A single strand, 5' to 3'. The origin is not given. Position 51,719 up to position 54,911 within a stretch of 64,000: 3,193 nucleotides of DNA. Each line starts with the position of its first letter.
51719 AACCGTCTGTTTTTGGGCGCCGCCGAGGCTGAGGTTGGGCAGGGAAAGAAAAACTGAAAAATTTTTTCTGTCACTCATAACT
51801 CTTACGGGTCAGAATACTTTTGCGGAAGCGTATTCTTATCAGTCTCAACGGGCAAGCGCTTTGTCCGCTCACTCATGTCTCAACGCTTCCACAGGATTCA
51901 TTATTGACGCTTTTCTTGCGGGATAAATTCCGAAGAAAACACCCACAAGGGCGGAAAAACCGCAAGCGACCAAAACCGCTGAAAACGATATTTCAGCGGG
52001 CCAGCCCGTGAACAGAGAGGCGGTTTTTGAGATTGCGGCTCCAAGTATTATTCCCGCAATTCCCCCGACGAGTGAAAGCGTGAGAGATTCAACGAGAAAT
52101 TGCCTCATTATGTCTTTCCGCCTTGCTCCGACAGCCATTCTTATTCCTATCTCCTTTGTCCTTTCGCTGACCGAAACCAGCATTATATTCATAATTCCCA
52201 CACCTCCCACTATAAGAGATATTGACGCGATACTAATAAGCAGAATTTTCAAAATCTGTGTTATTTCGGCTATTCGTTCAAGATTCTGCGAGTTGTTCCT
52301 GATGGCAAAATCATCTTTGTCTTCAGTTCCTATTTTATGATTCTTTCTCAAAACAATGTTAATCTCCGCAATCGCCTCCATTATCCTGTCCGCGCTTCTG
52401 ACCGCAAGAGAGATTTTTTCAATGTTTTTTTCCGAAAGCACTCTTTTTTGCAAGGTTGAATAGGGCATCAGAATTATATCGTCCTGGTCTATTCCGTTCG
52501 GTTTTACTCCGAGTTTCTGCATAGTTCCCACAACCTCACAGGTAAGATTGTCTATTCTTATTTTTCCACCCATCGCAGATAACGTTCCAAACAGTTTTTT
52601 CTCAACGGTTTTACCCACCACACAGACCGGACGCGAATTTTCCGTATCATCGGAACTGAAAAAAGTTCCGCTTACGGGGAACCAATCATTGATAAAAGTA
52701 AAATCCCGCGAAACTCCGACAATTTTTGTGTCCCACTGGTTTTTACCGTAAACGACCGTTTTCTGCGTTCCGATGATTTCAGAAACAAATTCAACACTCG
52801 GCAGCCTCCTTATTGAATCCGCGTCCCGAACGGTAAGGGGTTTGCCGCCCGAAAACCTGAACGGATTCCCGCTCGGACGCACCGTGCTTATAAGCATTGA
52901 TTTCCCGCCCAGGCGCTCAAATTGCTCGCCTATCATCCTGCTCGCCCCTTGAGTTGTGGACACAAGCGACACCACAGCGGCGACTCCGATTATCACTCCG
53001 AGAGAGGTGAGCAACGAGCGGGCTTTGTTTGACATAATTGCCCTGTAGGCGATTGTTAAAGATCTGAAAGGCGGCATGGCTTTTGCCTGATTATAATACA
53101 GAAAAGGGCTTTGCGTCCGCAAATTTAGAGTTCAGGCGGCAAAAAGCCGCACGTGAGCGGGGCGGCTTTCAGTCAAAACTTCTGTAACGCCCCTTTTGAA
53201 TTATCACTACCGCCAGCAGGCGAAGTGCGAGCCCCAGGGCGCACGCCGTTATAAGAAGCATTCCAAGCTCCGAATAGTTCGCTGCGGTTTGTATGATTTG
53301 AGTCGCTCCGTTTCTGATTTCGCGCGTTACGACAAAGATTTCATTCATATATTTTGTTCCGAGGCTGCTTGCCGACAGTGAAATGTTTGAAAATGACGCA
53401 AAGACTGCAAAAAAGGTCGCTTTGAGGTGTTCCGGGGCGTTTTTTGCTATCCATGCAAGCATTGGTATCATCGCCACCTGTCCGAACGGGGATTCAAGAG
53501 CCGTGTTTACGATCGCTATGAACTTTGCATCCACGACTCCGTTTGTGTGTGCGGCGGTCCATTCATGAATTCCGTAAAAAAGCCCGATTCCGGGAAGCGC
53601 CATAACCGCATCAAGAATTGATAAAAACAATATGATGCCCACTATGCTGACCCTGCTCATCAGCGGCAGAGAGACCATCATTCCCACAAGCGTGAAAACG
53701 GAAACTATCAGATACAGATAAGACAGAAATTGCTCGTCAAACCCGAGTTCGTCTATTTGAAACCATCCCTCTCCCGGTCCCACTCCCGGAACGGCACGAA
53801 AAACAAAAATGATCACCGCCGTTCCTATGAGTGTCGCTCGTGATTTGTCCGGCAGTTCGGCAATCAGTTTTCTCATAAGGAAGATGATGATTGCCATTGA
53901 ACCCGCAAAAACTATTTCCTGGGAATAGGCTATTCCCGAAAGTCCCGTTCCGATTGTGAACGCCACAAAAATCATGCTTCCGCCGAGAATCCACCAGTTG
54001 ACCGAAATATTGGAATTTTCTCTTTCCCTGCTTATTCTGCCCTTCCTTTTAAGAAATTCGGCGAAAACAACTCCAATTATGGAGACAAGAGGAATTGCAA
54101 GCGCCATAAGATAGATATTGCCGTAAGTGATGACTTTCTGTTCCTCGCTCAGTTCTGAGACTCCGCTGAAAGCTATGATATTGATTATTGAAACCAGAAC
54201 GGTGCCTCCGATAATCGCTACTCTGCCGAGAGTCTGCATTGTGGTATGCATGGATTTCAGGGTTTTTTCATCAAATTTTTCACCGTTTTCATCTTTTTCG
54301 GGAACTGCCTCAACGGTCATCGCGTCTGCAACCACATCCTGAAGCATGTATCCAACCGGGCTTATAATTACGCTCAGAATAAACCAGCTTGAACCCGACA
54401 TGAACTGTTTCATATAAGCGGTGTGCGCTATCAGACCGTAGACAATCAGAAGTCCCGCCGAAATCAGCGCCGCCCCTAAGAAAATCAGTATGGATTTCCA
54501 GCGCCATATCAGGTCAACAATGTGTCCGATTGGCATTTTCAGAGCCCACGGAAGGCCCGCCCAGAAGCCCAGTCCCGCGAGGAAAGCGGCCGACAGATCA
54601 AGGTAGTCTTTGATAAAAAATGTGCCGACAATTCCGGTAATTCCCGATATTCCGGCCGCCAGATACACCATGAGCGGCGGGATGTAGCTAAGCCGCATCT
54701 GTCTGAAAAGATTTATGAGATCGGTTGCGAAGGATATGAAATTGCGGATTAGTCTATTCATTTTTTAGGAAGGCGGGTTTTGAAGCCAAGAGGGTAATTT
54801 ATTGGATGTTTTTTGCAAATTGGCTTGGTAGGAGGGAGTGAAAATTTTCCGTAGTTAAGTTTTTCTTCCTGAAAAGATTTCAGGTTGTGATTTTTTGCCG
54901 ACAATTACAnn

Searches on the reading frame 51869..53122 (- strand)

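Call 7: search_protein_families(library=ncbifam, proteins=[window:51869-53122:-])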
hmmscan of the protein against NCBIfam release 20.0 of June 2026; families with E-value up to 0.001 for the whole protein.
window:51869-53122:- (417 aa): 9 families
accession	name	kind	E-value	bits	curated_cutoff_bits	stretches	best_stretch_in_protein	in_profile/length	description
NF007826.0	PRK10535.1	equivalog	1.6e-68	231.6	966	1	21-417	257-648/648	macrolide ABC transporter ATP-binding protein/permease MacB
TIGR03434.1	ADOP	subfamily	1.7e-36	125.7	622.3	1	123-417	518-803/803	ADOP family duplicated permease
TIGR02212.1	lolCE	equivalog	6.7e-11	41.7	362.45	1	215-417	199-411/411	lipoprotein-releasing ABC transporter permease subunit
NF038346.1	FtsX_actino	exception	2.1e-07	30.6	250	1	274-394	162-290/308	permease-like cell division protein FtsX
NF008076.0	PRK10814.1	exception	9.2e-07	28.2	473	1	298-417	270-399/399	lipoprotein-releasing ABC transporter permease subunit LolC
TIGR00439.2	FtsX_Gneg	equivalog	3.3e-05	23.2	255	1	277-364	152-239/292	permease-like cell division protein FtsX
NF008357.0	PRK11146.1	exception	0.00012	21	439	0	285-365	269-342/414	lipoprotein-releasing ABC transporter permease subunit LolE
NF038347.1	FtsX_Gpos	exception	0.0002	20.8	225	1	274-360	150-236/296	permease-like cell division protein FtsX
TIGR01185.1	devC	equivalog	0.00095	18.2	290.35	0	300-384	266-350/380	ABC transporter permease DevC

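Call 43: search_protein_families(library=pfam, proteins=[window:51869-53122:-], max_evalue=0.00001)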
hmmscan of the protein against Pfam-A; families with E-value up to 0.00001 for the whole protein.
window:51869-53122:- (417 aa): 2 families
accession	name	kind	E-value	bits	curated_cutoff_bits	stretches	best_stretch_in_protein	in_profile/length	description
PF12704.14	MacB_PCD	-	4.5e-40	138.6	27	1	36-254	1-204/207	MacB-like periplasmic core domain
PF02687.27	FtsX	-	1.2e-21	77.4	25.5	1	297-410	2-120/120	FtsX-like permease C-terminal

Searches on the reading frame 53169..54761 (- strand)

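Call 7: search_protein_families(library=ncbifam, proteins=[window:53169-54761:-])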
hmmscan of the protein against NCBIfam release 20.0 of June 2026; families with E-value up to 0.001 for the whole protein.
window:53169-54761:- (530 aa): 1 family
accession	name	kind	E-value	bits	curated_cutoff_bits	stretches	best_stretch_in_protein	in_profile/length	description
TIGR00788.1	fbt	subfamily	8.9e-07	28.2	216.4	1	30-490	32-428/468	folate/biopterin family MFS transporter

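Call 43: search_protein_families(library=pfam, proteins=[window:53169-54761:-], max_evalue=0.00001)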
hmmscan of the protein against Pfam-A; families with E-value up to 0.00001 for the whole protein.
window:53169-54761:- (530 aa): 1 family
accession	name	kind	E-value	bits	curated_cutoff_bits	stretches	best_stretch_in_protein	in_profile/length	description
PF03092.22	BT1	-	1.9e-07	30.6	22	1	38-520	3-413/432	BT1 family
